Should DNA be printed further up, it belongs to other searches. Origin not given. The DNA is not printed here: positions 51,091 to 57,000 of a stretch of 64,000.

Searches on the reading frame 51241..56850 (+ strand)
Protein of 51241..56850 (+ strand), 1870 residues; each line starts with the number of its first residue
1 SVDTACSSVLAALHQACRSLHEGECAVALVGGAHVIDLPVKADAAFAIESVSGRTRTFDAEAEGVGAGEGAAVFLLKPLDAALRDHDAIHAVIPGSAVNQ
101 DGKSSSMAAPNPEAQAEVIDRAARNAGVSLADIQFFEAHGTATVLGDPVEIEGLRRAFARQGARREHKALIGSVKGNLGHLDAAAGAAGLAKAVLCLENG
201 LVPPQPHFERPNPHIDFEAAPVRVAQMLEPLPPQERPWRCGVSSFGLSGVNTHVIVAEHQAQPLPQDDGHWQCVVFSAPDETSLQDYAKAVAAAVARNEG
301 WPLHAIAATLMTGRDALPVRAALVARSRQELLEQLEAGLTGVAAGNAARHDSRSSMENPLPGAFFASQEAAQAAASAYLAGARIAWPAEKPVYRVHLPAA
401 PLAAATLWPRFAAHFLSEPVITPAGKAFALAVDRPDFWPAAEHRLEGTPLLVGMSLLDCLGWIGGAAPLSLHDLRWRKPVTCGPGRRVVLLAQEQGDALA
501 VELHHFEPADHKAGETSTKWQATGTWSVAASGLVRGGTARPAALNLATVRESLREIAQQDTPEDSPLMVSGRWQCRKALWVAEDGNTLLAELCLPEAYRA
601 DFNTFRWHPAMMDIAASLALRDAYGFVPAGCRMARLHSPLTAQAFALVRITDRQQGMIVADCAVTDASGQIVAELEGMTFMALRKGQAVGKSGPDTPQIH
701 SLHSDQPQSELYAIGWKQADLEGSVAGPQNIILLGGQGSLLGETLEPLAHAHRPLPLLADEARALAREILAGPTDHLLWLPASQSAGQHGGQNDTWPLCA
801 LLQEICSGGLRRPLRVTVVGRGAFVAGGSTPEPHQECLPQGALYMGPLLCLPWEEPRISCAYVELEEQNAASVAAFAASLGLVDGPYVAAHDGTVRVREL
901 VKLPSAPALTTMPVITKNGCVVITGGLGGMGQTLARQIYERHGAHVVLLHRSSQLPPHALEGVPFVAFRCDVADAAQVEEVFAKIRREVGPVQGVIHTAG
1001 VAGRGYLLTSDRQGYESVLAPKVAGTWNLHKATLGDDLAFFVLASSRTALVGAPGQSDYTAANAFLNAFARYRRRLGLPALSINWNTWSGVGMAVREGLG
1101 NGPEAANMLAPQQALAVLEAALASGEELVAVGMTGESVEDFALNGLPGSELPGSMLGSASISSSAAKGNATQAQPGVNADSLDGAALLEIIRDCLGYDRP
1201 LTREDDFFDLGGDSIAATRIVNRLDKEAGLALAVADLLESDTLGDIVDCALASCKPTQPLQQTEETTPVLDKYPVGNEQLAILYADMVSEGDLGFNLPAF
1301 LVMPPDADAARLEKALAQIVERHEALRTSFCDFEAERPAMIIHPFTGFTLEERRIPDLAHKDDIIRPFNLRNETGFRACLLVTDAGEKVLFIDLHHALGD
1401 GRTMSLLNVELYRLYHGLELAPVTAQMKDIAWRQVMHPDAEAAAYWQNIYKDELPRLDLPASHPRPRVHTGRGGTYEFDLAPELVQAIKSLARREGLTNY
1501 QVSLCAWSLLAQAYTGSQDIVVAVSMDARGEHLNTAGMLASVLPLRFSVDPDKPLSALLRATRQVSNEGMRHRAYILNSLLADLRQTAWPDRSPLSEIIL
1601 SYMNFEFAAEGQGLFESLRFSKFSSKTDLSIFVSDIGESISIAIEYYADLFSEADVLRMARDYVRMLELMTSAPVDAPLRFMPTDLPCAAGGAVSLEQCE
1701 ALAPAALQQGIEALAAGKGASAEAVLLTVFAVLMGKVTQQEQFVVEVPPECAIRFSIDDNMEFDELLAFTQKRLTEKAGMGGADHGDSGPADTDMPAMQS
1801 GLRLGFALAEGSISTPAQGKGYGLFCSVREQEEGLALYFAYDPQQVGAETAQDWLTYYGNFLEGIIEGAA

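Call 23: search_protein_families(library=pfam, proteins=[window:51241-56850:+])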
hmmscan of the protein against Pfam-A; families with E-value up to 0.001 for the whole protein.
window:51241-56850:+ (1870 aa): 12 families
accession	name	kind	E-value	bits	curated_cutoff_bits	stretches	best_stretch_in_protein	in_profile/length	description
PF00668.25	Condensation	-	2e-63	215.2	30.6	1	1271-1674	3-437/456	Condensation domain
PF08659.16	KR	-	4.1e-51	173.9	22.6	1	919-1089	1-179/180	KR domain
PF02801.28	Ketoacyl-synt_C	-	7.3e-37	126.4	20.8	1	90-209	1-119/119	Beta-ketoacyl synthase, C-terminal domain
PF00109.32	ketoacyl-synt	-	1.4e-17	64.6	20.8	1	1-81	169-251/252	Beta-ketoacyl synthase, N-terminal domain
PF00106.31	adh_short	-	5.1e-16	59.2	26.6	1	920-1071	2-161/195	short chain dehydrogenase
PF13561.12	adh_short_C2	-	1.4e-13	51.4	27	1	929-1072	7-156/236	Enoyl-(Acyl carrier protein) reductase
PF00550.31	PP-binding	-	2e-13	50.8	20.8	1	1186-1249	2-66/67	Phosphopantetheine attachment site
PF22336.2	RhiE-like_linker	-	2e-13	50.5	27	1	275-339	1-64/67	RhiE-like, KS-MAT linker domain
PF14765.12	PS-DH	-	2.4e-11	43.9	23.7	1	572-686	36-162/166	Polyketide synthase dehydratase N-terminal domain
PF16197.11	KAsynt_C_assoc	-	3.5e-11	43.9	33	1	211-322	1-109/111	Ketoacyl-synthetase C-terminal extension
PF22621.2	CurL-like_PKS_C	-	4.1e-10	39.9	27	1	272-335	1-64/64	CurL-like, PKS C-terminal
PF01370.27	Epimerase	-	2.4e-05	24.3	20.9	1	921-1057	1-127/240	NAD dependent epimerase/dehydratase family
